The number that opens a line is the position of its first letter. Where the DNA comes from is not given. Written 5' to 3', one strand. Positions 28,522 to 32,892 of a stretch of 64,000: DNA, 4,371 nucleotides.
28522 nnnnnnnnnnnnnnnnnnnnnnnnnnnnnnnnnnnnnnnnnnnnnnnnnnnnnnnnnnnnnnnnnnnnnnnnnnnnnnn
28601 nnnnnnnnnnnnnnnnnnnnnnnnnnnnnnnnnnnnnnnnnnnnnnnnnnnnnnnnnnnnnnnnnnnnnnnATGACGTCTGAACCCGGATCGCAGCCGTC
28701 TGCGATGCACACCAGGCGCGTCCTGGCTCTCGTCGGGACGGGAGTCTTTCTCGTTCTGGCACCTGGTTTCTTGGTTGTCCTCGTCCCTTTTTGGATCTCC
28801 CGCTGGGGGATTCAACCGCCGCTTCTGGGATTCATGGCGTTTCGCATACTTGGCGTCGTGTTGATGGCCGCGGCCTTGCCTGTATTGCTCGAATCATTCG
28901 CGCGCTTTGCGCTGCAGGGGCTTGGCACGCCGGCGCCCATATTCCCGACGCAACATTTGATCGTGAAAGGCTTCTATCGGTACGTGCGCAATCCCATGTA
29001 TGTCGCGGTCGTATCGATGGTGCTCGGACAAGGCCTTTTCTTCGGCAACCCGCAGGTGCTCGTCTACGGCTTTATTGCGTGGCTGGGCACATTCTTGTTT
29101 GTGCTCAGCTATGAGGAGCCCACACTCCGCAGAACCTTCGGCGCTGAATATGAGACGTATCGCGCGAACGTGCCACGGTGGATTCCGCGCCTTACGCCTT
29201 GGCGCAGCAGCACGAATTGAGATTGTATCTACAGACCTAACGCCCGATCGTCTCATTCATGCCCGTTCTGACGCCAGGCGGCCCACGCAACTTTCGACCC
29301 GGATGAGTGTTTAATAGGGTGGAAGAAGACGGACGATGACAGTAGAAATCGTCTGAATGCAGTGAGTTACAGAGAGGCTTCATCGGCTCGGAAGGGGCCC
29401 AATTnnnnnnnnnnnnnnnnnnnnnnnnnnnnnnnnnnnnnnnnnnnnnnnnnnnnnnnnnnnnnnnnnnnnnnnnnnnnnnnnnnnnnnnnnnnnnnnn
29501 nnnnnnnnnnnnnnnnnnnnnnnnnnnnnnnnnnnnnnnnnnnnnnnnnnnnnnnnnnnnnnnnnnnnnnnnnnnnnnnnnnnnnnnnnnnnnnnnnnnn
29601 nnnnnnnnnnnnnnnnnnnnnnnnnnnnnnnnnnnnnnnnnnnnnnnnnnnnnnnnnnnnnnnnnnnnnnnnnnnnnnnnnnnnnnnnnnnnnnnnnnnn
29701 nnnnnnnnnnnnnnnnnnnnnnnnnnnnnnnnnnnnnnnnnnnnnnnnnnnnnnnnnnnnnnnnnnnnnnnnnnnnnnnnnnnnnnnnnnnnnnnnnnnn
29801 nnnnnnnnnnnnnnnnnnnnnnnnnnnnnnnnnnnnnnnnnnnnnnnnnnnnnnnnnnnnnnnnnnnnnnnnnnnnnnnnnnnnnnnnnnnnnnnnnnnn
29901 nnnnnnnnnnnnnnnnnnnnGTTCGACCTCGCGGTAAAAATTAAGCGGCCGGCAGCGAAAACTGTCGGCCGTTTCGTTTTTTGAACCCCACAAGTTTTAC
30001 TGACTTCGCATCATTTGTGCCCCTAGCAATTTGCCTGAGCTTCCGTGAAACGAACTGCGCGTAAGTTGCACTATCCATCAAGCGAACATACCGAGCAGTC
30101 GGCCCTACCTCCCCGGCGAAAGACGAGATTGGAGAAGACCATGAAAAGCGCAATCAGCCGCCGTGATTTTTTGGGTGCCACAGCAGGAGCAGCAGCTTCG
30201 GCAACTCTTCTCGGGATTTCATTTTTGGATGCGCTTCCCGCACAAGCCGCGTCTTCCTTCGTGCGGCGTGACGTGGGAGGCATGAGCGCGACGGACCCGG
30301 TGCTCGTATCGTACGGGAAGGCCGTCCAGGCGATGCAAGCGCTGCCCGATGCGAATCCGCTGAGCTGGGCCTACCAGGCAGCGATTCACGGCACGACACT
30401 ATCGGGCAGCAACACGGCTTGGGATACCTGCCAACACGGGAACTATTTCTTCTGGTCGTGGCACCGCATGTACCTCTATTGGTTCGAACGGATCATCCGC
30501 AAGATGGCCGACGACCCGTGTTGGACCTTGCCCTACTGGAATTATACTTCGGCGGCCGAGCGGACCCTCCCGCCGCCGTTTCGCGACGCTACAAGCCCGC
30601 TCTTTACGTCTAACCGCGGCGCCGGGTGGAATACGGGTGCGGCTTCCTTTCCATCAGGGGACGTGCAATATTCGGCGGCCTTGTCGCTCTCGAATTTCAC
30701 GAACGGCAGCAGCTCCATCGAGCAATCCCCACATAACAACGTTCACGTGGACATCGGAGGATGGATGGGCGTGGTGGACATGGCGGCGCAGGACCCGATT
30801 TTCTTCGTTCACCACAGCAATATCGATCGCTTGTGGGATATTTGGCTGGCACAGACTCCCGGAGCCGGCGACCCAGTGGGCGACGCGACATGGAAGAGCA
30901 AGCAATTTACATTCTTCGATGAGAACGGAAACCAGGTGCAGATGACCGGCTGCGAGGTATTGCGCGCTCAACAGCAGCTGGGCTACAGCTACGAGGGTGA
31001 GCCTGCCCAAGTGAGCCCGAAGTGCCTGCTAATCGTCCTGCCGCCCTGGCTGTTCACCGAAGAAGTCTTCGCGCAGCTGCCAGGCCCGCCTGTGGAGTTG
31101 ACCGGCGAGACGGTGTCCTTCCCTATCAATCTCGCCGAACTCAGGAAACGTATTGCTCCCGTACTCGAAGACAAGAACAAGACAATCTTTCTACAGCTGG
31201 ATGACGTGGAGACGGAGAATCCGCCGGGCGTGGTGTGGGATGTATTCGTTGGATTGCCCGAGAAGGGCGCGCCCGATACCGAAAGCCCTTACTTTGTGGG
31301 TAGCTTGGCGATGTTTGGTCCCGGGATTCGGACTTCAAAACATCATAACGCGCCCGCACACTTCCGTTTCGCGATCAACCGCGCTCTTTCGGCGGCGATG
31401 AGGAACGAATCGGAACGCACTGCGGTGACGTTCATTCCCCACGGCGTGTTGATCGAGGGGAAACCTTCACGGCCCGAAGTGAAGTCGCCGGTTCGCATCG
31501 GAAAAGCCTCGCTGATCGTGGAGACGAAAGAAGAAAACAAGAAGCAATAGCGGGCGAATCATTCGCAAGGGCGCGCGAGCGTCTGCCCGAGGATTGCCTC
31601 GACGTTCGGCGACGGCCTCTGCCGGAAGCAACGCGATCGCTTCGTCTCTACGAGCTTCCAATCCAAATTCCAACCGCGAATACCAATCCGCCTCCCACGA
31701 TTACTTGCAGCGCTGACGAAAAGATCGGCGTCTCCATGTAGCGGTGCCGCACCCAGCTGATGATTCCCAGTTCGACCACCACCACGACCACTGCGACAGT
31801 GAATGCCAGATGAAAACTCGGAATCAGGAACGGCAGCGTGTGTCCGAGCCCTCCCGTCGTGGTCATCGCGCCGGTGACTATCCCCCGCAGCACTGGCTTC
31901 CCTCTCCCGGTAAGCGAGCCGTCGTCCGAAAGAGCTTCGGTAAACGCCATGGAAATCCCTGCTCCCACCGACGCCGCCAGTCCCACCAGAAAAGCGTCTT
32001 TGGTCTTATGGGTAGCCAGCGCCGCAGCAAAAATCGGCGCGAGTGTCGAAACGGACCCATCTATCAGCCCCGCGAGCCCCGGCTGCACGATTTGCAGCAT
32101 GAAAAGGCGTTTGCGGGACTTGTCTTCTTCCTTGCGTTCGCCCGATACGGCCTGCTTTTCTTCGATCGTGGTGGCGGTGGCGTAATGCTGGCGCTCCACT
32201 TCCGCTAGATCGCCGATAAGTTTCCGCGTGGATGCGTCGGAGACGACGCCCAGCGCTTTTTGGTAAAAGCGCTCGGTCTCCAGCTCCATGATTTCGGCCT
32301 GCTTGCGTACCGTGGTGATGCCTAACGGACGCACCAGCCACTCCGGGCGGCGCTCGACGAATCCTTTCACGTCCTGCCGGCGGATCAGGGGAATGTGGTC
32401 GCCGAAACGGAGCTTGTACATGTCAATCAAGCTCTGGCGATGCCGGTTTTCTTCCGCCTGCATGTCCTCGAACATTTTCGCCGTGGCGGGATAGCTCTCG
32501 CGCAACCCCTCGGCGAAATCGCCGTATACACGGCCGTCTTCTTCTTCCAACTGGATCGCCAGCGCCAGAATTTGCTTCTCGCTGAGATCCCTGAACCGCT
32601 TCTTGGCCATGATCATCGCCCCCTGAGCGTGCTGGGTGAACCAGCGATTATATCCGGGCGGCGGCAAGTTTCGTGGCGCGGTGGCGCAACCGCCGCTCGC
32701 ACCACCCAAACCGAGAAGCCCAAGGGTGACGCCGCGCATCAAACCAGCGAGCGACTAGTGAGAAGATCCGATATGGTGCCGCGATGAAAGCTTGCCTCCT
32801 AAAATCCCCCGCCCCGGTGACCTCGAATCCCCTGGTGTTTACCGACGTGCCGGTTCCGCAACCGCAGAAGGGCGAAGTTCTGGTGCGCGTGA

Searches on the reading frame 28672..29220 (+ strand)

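Call 7: search_protein_families(library=ncbifam, proteins=[window:28672-29220:+], max_evalue=0.01)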
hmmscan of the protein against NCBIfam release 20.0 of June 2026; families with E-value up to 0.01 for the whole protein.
window:28672-29220:+ (182 aa): 3 families
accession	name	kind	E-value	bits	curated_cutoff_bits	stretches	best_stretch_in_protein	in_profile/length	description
NF040696.1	isopcys_mtase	equivalog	3.3e-15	56.4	160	1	58-173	75-189/190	protein-S-isoprenylcysteine O-methyltransferase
TIGR04571.1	LmtA_Leptospira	exception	1.7e-07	31.2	325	1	99-177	91-169/252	lipid A Kdo2 1-phosphate O-methyltransferase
NF045656.1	MeththiolMtaseMddA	equivalog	0.00072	18.9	270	1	95-172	164-238/238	methanethiol S-methyltransferase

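Call 43: search_protein_families(library=pfam, proteins=[window:28672-29220:+], max_evalue=0.001)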
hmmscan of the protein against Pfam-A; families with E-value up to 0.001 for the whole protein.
window:28672-29220:+ (182 aa): 3 families
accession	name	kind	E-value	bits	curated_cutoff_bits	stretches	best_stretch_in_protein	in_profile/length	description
PF04191.18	PEMT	-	5e-14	53.1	25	1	58-158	3-104/105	Phospholipid methyltransferase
PF04140.19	ICMT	-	0.00011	22.9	24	1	91-138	30-77/95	Isoprenylcysteine carboxyl methyltransferase (ICMT) family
PF01222.22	ERG4_ERG24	-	0.00092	18.5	27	0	94-169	349-425/432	Ergosterol biosynthesis ERG4/ERG24 family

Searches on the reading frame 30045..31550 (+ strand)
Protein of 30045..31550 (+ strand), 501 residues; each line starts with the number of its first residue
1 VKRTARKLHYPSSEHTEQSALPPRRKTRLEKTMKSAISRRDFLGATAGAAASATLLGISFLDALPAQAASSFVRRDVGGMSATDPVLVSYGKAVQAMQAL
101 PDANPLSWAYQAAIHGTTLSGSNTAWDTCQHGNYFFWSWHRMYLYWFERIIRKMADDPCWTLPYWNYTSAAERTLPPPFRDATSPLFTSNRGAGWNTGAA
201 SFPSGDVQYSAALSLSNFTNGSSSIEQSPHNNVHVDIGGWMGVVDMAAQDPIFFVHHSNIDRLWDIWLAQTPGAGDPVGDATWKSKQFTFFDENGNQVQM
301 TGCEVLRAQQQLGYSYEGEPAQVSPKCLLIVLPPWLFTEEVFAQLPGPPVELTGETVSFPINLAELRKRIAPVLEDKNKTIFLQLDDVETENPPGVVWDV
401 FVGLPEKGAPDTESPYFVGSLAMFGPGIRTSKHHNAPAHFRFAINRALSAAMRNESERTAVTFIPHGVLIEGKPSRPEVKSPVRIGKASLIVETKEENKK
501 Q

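Call 8: search_protein_families(library=pfam, proteins=[window:30045-31550:+], max_evalue=0.001)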
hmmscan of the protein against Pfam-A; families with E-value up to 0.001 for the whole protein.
window:30045-31550:+ (501 aa): 4 families
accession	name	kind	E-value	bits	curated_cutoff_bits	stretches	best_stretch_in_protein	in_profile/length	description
PF00264.25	Tyrosinase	-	8.4e-35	121.5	22.6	2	216-269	159-213/214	Common central domain of tyrosinase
PF12142.13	PPO1_DWL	-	1.7e-08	34.4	20.8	1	280-319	4-42/52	Polyphenol oxidase middle domain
PF25271.1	DUF7868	-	1.7e-06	28.6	25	1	374-425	42-92/158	Domain of unknown function (DUF7868)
PF12143.14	PPO1_KFDV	-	0.00023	21.6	26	1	375-466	24-115/130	Chloroplastic Polyphenol Oxidase C-terminal domain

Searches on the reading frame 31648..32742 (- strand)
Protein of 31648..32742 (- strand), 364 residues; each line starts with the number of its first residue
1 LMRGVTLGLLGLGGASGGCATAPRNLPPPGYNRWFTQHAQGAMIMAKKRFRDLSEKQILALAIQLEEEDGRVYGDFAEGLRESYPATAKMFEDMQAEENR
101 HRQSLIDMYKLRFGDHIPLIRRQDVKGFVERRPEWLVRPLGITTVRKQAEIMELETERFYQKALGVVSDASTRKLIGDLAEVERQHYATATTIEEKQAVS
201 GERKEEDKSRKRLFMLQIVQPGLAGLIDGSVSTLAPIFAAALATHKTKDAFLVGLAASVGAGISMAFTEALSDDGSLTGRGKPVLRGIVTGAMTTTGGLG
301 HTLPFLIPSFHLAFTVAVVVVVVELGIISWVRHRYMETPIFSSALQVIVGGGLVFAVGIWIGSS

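Call 8: search_protein_families(library=pfam, proteins=[window:31648-32742:-], max_evalue=0.001)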
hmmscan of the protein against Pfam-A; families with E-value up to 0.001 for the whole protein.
window:31648-32742:- (364 aa): 2 families
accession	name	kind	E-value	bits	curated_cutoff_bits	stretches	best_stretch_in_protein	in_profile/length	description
PF02915.23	Rubrerythrin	-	8.2e-28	97.9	22.8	1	58-190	2-133/137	Rubrerythrin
PF01988.24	VIT1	-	2e-10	41.3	28.1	2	281-362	131-213/214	VIT family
